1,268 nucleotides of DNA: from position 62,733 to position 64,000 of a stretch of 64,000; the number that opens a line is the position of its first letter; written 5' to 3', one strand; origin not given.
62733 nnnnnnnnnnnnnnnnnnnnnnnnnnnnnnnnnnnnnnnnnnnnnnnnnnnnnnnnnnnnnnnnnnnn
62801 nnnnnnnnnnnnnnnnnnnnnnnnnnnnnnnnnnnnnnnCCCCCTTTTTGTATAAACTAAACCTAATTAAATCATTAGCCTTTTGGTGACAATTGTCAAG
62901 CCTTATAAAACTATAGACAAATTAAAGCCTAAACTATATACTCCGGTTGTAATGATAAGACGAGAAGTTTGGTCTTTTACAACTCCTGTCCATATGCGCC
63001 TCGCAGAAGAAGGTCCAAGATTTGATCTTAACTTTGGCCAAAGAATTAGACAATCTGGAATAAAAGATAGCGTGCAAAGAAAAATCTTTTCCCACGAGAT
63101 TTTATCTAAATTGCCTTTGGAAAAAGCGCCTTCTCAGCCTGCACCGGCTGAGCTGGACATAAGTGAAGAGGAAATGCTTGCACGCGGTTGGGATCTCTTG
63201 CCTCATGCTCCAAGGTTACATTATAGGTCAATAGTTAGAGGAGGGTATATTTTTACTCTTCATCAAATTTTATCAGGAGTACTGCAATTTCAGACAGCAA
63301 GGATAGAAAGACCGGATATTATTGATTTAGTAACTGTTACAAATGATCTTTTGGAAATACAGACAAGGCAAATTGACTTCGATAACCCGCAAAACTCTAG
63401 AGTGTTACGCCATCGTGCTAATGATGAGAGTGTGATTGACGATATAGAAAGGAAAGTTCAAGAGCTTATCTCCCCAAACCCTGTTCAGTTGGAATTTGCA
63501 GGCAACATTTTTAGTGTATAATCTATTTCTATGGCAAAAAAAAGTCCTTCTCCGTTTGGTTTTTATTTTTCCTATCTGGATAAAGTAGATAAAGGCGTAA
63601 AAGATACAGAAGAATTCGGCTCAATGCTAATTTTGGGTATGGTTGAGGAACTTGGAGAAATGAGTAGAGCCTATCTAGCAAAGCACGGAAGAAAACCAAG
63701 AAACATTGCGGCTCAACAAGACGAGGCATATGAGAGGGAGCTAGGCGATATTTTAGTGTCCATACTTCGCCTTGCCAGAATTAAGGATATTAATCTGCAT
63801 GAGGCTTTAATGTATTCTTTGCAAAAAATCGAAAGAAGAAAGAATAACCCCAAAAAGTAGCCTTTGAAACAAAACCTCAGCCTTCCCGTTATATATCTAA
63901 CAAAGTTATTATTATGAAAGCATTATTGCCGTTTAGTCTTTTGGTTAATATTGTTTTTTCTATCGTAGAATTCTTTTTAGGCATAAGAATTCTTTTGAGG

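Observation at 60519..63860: Higher-GC block of unknown genes after fusA where tuf is expected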

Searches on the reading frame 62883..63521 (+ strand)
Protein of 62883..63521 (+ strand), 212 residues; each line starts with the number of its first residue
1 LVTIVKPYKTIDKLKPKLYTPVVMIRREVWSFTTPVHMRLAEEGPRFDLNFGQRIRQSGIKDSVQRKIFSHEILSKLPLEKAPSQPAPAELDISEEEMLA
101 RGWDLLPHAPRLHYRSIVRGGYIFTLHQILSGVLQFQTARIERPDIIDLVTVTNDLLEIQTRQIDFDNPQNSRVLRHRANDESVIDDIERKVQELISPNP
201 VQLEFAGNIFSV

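Call 3: search_protein_families(library=pfam, proteins=[window:62883-63521:+], max_evalue=1)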
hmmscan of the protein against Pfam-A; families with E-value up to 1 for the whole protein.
window:62883-63521:+ (212 aa): 0 families

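Call 10: search_protein_families(library=ncbifam, proteins=[window:62883-63521:+], max_evalue=1)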
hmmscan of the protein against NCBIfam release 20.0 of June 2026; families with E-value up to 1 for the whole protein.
window:62883-63521:+ (212 aa): 0 families

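Call 11: search_protein_families(library=phrogs, proteins=[window:62883-63521:+], max_evalue=1)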
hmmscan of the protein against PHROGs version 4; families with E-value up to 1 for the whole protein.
window:62883-63521:+ (212 aa): 1 family
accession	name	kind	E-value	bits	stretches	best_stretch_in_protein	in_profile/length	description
phrog_16668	-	unknown function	0.077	14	1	79-105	11-37/59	-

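Call 15: search_protein_families(library=padloc, proteins=[window:62883-63521:+], max_evalue=1)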
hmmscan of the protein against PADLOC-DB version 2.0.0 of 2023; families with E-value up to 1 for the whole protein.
window:62883-63521:+ (212 aa): 0 families

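Call 26: find_homologous_proteins(query=window:62883-63521:+, max_evalue=0.001)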
Query window:62883-63521:+ (212 aa): 1 proteins with E <= 0.001 among 153 candidates.
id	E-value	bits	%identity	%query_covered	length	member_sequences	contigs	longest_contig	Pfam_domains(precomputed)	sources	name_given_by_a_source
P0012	2.4e-119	414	100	89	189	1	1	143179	-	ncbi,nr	ncbi:MAG: hypothetical protein HY344_00700 [Candidatus Levybacteria bacterium]|nr:hypothetical prote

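Call 86: search_solved_structures(query=window:62883-63521:+, max_evalue=10)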
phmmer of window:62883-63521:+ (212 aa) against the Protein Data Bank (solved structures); distinct sequences matched with E-value up to 10: 0.

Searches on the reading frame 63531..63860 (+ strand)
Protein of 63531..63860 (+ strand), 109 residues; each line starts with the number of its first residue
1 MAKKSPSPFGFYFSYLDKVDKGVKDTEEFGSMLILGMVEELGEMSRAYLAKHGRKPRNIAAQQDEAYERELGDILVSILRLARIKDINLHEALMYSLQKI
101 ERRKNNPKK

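Call 3: search_protein_families(library=pfam, proteins=[window:63531-63860:+], max_evalue=1)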
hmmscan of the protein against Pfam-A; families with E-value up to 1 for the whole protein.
window:63531-63860:+ (109 aa): 1 family
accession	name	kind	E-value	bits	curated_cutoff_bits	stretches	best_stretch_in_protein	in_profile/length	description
PF03819.22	MazG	-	8.4e-08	32.8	22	1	33-106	6-72/74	MazG nucleotide pyrophosphohydrolase domain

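Call 10: search_protein_families(library=ncbifam, proteins=[window:63531-63860:+], max_evalue=1)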
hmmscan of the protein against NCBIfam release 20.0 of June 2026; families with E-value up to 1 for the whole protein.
window:63531-63860:+ (109 aa): 3 families
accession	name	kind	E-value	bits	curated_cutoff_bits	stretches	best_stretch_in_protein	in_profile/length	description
NF007113.1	PRK09562.1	equivalog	3.8e-05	23.5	208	1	59-103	174-218/251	nucleoside triphosphate pyrophosphohydrolase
NF052436.1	YabN_Meth_PPase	exception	0.00019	20.5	525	1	61-103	412-454/486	bifunctional methyltransferase/pyrophosphohydrolase YabN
TIGR00444.1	mazG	subfamily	0.00026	20.7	148.3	1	61-104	175-218/248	MazG family protein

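Call 11: search_protein_families(library=phrogs, proteins=[window:63531-63860:+], max_evalue=1)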
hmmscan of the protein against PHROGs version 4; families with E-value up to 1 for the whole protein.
window:63531-63860:+ (109 aa): 8 families
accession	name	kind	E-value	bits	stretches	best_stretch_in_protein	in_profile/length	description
phrog_715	-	other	2.5e-05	25.5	1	35-104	33-105/123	MazG-like pyrophosphatase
phrog_1994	-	DNA, RNA and nucleotide metabolism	0.0013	19.7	1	37-104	95-156/170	DNA binding protein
phrog_32347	-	unknown function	0.011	17.6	1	68-106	48-86/94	-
phrog_229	-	other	0.012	15.8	1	34-104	279-345/533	MazG-like pyrophosphatase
phrog_14652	-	DNA, RNA and nucleotide metabolism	0.053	13.9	1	60-105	201-246/261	DNA binding protein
phrog_1247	-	other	0.067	13.2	1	37-87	156-198/444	MazG-like pyrophosphatase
phrog_3301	-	other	0.071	14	1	59-102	116-159/169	pyrophosphatase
phrog_9236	-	other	0.1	13.4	0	65-93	145-173/191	pyrophosphatase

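Call 15: search_protein_families(library=padloc, proteins=[window:63531-63860:+], max_evalue=1)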
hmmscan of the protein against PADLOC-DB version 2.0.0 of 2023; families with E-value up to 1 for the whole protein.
window:63531-63860:+ (109 aa): 0 families

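Call 64: find_encoding_contigs(protein=window:63531-63860:+, flank=10000, max_places=6)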
Protein window:63531-63860:+ (109 aa): 1 contig read that carries it; 1 place shown.
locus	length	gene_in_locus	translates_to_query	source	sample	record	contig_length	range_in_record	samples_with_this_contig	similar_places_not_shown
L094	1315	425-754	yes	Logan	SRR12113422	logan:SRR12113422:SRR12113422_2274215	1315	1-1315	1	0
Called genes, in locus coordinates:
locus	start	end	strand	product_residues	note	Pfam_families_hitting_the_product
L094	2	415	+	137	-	?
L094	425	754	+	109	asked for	PF03819:MazG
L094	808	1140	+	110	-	PF02325:CCB3_YggT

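Call 69: search_solved_structures(query=window:63531-63860:+, max_evalue=0.01, show_alignments=2)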
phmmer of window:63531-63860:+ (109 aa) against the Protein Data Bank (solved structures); distinct sequences matched with E-value up to 0.01: 2.
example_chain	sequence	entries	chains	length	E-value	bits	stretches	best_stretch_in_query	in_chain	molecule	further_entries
2gta_A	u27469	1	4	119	5.7e-08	36.5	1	33-103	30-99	Hypothetical protein ypjD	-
5ie9_A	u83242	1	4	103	4.7e-05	27.2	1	33-103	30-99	Nucleotide pyrophosphohydrolase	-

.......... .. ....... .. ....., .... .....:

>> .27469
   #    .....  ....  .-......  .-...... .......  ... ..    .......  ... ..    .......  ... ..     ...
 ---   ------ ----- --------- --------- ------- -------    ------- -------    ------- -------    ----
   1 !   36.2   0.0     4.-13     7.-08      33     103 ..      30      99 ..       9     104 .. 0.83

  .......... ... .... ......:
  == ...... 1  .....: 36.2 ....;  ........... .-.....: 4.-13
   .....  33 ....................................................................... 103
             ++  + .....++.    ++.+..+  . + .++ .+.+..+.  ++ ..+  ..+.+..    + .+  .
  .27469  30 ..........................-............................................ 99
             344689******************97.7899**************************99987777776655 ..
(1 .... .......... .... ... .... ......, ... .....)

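Call 94: search_protein_families(library=pfam, proteins=[L094:808-1140:+], max_evalue=0.001)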
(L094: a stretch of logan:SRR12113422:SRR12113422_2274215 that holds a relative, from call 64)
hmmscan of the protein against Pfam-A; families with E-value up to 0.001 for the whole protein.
L094:808-1140:+ (110 aa): 1 family
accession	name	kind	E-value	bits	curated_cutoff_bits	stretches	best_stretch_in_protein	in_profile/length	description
PF02325.22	YGGT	-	3.7e-09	37.3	27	1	13-86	2-69/70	YGGT family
